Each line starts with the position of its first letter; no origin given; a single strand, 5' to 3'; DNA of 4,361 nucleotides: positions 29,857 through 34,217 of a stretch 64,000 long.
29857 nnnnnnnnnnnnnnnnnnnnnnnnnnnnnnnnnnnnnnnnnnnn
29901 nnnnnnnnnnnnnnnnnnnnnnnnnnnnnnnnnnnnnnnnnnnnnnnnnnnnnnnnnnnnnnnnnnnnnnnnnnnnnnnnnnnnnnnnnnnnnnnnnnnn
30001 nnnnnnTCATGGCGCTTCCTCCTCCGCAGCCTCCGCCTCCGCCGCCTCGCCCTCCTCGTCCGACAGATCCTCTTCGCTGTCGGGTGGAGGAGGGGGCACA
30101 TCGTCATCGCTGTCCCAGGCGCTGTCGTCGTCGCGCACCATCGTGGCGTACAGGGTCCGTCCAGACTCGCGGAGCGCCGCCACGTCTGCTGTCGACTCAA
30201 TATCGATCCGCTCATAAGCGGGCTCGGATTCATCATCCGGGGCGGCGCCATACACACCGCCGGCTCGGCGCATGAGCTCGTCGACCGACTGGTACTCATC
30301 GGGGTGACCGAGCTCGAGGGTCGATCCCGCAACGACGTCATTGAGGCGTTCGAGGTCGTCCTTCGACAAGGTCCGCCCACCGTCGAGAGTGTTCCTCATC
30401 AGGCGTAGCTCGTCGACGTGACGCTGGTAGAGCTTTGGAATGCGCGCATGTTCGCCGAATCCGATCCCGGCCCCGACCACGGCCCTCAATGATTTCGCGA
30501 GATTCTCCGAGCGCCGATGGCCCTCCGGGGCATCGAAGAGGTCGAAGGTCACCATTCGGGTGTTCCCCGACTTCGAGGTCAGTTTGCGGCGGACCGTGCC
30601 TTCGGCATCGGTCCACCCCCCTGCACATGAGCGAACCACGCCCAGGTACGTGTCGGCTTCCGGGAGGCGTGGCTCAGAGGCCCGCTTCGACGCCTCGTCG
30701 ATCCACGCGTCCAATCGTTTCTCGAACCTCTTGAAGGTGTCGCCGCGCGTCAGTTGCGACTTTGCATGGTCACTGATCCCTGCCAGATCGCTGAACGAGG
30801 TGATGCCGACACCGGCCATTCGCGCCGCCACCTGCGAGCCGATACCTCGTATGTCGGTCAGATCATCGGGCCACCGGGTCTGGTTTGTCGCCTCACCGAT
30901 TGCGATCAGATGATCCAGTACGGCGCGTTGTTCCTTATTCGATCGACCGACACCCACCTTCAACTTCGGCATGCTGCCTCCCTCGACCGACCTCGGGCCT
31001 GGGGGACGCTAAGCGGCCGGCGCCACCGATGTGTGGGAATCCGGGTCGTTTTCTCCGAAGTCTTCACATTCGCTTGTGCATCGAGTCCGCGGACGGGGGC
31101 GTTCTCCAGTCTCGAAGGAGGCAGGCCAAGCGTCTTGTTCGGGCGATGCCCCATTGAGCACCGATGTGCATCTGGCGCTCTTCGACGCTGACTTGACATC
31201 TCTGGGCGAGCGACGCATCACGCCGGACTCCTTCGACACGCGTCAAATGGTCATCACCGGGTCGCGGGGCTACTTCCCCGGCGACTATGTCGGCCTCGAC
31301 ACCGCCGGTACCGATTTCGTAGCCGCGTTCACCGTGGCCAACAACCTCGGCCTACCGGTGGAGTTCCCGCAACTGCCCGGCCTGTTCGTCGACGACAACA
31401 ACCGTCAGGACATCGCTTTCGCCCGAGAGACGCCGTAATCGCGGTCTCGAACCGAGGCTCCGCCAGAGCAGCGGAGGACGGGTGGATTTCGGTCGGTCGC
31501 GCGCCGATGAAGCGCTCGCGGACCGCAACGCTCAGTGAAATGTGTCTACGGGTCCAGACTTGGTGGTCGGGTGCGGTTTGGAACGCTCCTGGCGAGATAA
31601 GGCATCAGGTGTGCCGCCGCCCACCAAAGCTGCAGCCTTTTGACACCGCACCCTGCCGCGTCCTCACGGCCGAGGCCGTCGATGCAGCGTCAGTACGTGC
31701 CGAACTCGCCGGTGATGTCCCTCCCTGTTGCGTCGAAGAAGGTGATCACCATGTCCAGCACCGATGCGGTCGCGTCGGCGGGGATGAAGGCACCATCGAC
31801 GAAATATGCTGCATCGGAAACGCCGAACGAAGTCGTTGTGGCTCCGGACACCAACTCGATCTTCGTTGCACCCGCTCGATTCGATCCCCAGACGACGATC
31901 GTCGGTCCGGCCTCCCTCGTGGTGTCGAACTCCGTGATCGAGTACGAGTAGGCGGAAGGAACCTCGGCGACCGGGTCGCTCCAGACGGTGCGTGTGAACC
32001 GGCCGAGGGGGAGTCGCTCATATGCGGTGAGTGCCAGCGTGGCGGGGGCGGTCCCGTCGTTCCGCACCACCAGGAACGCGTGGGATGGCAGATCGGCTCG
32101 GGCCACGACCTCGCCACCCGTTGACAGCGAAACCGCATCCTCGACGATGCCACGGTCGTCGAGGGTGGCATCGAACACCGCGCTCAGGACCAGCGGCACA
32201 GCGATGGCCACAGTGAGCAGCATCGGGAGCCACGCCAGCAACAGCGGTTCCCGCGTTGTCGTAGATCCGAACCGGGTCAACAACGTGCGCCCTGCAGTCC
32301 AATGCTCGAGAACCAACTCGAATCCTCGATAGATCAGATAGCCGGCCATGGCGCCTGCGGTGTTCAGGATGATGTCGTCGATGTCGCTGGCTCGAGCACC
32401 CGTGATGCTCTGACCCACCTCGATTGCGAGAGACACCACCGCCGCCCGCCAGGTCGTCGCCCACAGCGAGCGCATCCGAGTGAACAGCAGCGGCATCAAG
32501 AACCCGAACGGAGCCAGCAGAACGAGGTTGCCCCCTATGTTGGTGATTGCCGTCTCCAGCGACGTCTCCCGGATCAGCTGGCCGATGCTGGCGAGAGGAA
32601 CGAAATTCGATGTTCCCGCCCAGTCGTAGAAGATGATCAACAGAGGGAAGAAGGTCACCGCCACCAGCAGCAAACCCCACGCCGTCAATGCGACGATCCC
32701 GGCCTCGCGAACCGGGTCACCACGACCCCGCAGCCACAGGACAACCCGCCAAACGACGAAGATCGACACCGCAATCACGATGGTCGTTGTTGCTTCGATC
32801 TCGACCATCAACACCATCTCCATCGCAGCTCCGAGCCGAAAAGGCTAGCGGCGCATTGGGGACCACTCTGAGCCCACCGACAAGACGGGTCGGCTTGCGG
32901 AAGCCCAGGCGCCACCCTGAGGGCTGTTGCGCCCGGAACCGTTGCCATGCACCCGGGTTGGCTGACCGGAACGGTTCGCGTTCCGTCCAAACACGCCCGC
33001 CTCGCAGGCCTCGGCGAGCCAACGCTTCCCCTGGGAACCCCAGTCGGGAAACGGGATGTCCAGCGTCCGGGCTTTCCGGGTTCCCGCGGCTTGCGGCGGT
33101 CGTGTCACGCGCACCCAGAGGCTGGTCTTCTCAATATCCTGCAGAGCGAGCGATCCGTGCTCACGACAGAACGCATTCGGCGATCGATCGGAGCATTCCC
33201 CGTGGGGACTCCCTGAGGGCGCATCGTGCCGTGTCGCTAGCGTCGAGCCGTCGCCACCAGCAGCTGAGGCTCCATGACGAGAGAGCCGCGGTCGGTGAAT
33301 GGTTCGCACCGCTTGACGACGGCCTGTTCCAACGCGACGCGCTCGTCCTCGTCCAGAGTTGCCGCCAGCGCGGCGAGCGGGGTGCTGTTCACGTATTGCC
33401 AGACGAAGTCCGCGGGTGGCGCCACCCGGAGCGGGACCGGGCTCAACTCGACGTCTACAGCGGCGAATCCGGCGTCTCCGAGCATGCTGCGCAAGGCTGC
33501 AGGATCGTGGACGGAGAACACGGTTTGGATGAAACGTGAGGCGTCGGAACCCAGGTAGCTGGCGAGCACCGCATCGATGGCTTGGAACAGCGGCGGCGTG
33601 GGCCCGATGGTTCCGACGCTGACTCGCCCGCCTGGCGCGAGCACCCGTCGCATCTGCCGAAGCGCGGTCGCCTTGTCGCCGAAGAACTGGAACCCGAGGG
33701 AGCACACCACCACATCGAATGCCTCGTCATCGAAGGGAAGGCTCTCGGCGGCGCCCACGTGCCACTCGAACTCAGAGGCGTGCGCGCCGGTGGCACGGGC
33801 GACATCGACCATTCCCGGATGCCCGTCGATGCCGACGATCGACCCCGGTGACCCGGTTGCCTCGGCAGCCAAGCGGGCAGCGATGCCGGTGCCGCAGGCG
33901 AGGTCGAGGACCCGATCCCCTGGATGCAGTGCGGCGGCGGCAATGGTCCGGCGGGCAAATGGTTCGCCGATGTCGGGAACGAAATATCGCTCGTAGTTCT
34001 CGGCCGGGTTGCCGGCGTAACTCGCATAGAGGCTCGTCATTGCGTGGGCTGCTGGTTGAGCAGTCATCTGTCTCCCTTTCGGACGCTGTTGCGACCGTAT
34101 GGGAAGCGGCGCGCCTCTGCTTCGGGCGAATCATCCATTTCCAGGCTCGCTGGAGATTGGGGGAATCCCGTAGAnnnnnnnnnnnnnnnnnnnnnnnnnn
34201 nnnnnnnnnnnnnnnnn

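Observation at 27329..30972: Jacalin-like lectin/MACPF pore-forming-like protein coupled to an HhH protein with an SSB-like acidic tail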

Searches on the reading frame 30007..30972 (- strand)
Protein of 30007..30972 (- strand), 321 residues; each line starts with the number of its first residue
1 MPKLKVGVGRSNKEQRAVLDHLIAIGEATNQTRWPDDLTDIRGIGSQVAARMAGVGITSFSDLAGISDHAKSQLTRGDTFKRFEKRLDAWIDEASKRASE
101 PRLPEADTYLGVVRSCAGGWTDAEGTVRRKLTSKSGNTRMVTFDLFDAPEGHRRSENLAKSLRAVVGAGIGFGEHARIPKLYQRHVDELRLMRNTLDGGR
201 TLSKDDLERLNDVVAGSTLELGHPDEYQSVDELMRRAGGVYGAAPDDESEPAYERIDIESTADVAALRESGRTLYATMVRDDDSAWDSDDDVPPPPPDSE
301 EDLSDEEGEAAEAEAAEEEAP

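Call 3: search_protein_families(library=pfam, proteins=[window:30007-30972:-], max_evalue=1)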
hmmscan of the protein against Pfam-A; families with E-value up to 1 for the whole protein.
window:30007-30972:- (321 aa): 3 families
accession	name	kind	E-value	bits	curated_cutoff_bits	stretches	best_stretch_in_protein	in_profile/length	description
PF14520.12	HHH_5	-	0.0033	18.3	27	1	36-65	2-31/57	Helix-hairpin-helix domain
PF11731.14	Cdd1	-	0.043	14.5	25.5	1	36-65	6-35/86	Pathogenicity locus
PF11717.14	Tudor-knot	-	0.26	11.6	20.8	1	80-93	37-50/55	RNA binding activity-knot of a chromodomain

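Call 4: search_protein_families(library=ncbifam, proteins=[window:30007-30972:-], max_evalue=1)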
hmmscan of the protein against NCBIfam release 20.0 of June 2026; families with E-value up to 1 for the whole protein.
window:30007-30972:- (321 aa): 6 families
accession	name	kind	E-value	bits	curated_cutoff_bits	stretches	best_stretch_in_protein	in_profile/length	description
NF045508.1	PhasinPhaH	equivalog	8.2e-06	26.1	250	1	32-97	167-231/234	phasin PhaH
NF008915.0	PRK12278.1-1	equivalog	0.00012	22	281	1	34-98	151-214/216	50S ribosomal protein L21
NF008916.0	PRK12278.1-4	equivalog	0.00046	20.1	193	1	33-96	157-220/223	50S ribosomal protein L21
NF008966.0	PRK12311.1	equivalog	0.0011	18.2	526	1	34-96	267-328/334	30S ribosomal protein S2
NF009040.0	PRK12373.1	equivalog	0.037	13.7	514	1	30-99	317-385/400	NADH-quinone oxidoreductase subunit E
TIGR03491.1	TIGR03491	subfamily_domain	0.11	11.5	97.45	1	36-92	212-270/462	TM0106 family RecB-like putative nuclease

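Call 5: search_protein_families(library=padloc, proteins=[window:30007-30972:-], max_evalue=1)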
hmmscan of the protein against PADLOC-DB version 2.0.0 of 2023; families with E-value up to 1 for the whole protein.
window:30007-30972:- (321 aa): 0 families

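Call 32: find_homologous_proteins(query=A2, max_evalue=0.01)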
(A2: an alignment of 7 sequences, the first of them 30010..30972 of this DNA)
Query A2 (7 sequences) (321 aa, profile of the alignment): 10 proteins with E <= 0.01 among 8000 candidates.
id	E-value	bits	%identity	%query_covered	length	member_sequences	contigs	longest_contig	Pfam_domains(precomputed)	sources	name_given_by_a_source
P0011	1.4e-109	385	27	67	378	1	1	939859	-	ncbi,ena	-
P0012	3.7e-87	311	96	95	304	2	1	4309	-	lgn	-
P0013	8.2e-82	294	95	79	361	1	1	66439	-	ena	-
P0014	7.7e-19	86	38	20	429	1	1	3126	PF10391.16,PF14520.13,PF11798.15,PF14716.14,PF11731.15,PF14229.13,PF00633.30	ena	-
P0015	1.7e-8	52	38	18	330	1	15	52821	PF14520.13,PF14229.13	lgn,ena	-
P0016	1.0e-4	40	51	12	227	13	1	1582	PF14520.13,PF01245.27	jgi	jgi:large subunit ribosomal protein L19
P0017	4.0e-4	38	51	13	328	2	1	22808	PF14520.13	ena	-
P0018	1.6e-3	36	48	9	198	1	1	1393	-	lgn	-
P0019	2.9e-3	35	42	21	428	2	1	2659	-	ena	-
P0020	9.4e-3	33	28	24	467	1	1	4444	PF14520.13,PF06818.21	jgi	jgi:predicted flap endonuclease-1-like 5' DNA nuclease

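Call 65: predict_structure(alignment_id=A5)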
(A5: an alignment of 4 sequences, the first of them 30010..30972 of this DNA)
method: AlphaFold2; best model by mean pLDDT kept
length: 321 residues; sequences in the alignment: 4
mean_pLDDT: 57.9   pTM: 0.45
mean pLDDT of the five models: 57.9, 55.5, 53.9, 53.5, 50.8
residues with pLDDT >= 90: 0; 70-90: 113; 50-70: 89; < 50: 119
segments of 3 or more residues with pLDDT < 50: 1-6, 32-34, 151-153, 169-172, 218-265, 267-269, 271-320
pLDDT, mean of each block of 10 residues (from residue 1): 44 77 75 59 76 71 77 67 77 76 61 65 68 67 66 56 56 53 77 84 74 54 32 33 37 40 46 36 31 39 38 39 53
secondary structure, 60 per line:
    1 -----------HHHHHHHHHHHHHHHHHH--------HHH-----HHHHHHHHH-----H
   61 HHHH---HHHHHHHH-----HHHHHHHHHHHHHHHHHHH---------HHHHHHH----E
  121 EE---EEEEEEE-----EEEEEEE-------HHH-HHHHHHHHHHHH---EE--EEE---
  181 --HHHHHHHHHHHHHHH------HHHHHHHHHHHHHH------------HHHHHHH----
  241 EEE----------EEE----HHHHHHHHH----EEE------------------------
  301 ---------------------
elements in order: H12-29 H46-54 H60-64 H68-75 H81-99 H109-115 E120-122 E126-132 E138-144 H156-167 E175-177 H183-197 H204-217 H230-236 E241-243 E254-256 H261-269 E274-276

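Call 68: fold_search(model_id=the predicted structure, library=pdb)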
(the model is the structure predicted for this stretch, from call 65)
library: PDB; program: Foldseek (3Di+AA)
matches with E <= 10: 162; with E <= 0.001: 0
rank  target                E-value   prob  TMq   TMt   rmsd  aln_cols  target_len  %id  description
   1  9a5e_A                1.8e-01  0.21  0.15  0.12  19.3       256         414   13  Integrative model of DPO41-RPOZ by crosslinking MS and deep learning (released 2024-09-18)
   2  4fs2_A                4.5e-01  0.35  0.16  0.13  14.4       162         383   14  Base pairing mechanism of N2,3-ethenoguanine with dCTP by human polymerase iota (released 2012-08-29)
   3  3gv5_B                5.5e-01  0.41  0.16  0.13  14.7       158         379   15  Human DNA polymerase iota in complex with T template DNA and incoming ddADP (released 2009-06-02)
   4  2uvr_A                6.5e-01  0.21  0.16  0.15  17.4       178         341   13  Crystal structures of mutant Dpo4 DNA polymerases with 8-oxoG containing DNA template-primer constructs (released 2007-05-08)
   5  4irc_A                7.2e-01  0.15  0.15  0.14  17.2       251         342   12  Polymerase-DNA complex (released 2013-04-10)
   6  9drb_A                8.0e-01  0.23  0.15  0.13  14.8       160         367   14  Binary complex of DNA polymerase iota with product DNA (released 2025-07-09)
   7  5bne_B                8.8e-01  0.05  0.11  0.11  16.4       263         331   11  Bianthranilate-like inhibitor with 6 atom "line" and phosphonate "hook" fishing for hydrogen bond donors in Mycobacter (released 2016-05-25)
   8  6yxy_BS               9.3e-01  0.57  0.19  0.36  16.2       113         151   16  State B of the Trypanosoma brucei mitoribosomal large subunit assembly intermediate (released 2020-10-14)
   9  2v9w_A                9.3e-01  0.16  0.15  0.14  16.7       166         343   14  Complex structure of Sulfolobus solfataricus DPO4 and DNA duplex containing a hydrophobic thymine isostere 2,4-difluor (released 2007-10-30)
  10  2j6u_A                9.8e-01  0.16  0.15  0.14  16.7       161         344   12  Ternary complex of Sulfolobus solfataricus Dpo4 DNA polymerase, O6- methylguanine modified DNA, and dGTP. (released 2006-11-22)
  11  4eyi_B                1.0e+00  0.23  0.16  0.14  15.4       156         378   14  Human DNA polymerase iota incorporating dATP opposite N-(deoxyguanosin-8-yl)-1-aminopyrene lesion (released 2013-01-09)
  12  5kt4_A                1.0e+00  0.20  0.15  0.13  15.2       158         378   13  Teranry complex of human DNA polymerase iota R96G inserting dCMPNPP opposite template G in the presence of Mg2+ (released 2016-08-31)
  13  4fs1_A                1.0e+00  0.20  0.16  0.13  15.0       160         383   16  Base pairing mechanism of N2,3-ethenoguanine with dTTP by human polymerase iota (released 2012-08-29)
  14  2uvu_A                1.1e+00  0.20  0.16  0.15  15.4       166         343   14  Crystal structures of mutant Dpo4 DNA polymerases with 8-oxoG containing DNA template-primer constructs (released 2007-05-08)
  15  9ddr_A                1.1e+00  0.12  0.14  0.13  17.8       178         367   16  Ternary substrate complex of DNA polymerase iota with DNA (template A), Ca2+, and dTTP (released 2025-07-09)
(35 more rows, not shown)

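Call 93: find_encoding_contigs(protein=P0012, flank=5000, max_places=2)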
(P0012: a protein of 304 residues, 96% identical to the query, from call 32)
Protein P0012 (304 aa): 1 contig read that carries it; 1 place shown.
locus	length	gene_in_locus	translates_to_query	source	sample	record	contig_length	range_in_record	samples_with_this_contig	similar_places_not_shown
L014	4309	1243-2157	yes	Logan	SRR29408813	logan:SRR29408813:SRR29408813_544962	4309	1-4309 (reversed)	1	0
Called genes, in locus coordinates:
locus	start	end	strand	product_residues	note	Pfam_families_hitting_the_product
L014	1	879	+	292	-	?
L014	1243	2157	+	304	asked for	-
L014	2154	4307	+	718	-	?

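Call 117: search_protein_families(library=phrogs, proteins=[window:30007-30972:-], max_evalue=0.01)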
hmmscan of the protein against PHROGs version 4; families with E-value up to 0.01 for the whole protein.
window:30007-30972:- (321 aa): 1 family
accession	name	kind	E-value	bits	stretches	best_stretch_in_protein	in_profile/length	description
phrog_1268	-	DNA, RNA and nucleotide metabolism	0.0066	16.3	0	23-67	166-212/425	DNA polymerase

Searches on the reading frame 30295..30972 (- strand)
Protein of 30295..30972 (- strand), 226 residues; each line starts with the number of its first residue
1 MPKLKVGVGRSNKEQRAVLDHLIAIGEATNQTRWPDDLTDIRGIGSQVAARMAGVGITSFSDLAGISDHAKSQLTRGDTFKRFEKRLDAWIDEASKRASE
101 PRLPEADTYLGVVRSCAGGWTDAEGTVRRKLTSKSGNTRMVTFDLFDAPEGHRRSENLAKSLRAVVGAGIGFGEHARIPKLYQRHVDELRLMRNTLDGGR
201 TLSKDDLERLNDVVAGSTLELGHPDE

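Call 55: find_homologous_proteins(query=A4, max_evalue=0.01)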
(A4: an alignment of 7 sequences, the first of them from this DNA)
Query A4 (7 sequences) (226 aa, profile of the alignment): 11 proteins with E <= 0.01 among 8000 candidates.
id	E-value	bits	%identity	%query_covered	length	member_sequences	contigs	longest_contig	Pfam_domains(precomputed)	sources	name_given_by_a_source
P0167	1.5e-80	288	29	93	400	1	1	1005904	PF14520.13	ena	-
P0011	8.2e-77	276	27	95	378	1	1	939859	-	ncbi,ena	-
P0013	2.2e-76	274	100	100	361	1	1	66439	-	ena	-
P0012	7.9e-69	250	97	92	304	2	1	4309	-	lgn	-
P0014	3.2e-19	87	38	28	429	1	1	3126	PF10391.16,PF14520.13,PF11798.15,PF14716.14,PF11731.15,PF14229.13,PF00633.30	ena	-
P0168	1.2e-12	66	33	23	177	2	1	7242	PF10391.16,PF14520.13,PF11731.15,PF14229.13,PF00633.30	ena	-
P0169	1.8e-12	65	30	23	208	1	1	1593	PF14520.13,PF11731.15,PF14229.13,PF00633.30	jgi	-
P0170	7.6e-6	44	31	14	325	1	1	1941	PF14520.13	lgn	-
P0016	7.6e-5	40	51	16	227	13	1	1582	PF14520.13,PF01245.27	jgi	jgi:large subunit ribosomal protein L19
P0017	3.2e-4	38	63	13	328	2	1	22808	PF14520.13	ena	-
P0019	3.3e-3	35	42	31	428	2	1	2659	-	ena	-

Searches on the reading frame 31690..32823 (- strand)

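Call 25: search_protein_families(library=pfam, proteins=[window:31690-32823:-], max_evalue=0.001)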
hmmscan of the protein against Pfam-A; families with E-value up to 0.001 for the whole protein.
window:31690-32823:- (377 aa): 1 family
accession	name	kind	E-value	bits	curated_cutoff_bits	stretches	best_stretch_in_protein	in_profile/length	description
PF04892.17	VanZ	-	8.9e-23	81.7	30.1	1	51-167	6-124/126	VanZ like family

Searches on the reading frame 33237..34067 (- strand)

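Call 25: search_protein_families(library=pfam, proteins=[window:33237-34067:-], max_evalue=0.001)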
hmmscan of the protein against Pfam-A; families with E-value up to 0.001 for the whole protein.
window:33237-34067:- (276 aa): 7 families
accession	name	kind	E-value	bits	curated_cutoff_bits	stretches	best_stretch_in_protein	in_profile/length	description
PF08241.18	Methyltransf_11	-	5.2e-23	82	21.2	1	54-149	1-93/95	Methyltransferase domain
PF13649.12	Methyltransf_25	-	8.1e-23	81.4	27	1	53-147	1-97/97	Methyltransferase domain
PF01209.24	Ubie_methyltran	-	2.5e-21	76.5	20.1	1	40-151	38-151/233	ubiE/COQ5 methyltransferase family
PF13847.12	Methyltransf_31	-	3.7e-19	69.3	27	1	48-155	2-113/145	Methyltransferase domain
PF08242.18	Methyltransf_12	-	1.3e-14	55.2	30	1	54-149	1-98/98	Methyltransferase domain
PF13489.12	Methyltransf_23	-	4.3e-14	53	27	1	40-204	11-162/164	Methyltransferase domain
PF01135.25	PCMT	-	0.00022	21.5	20.3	1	46-92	70-116/210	Protein-L-isoaspartate(D-aspartate) O-methyltransferase (PCMT)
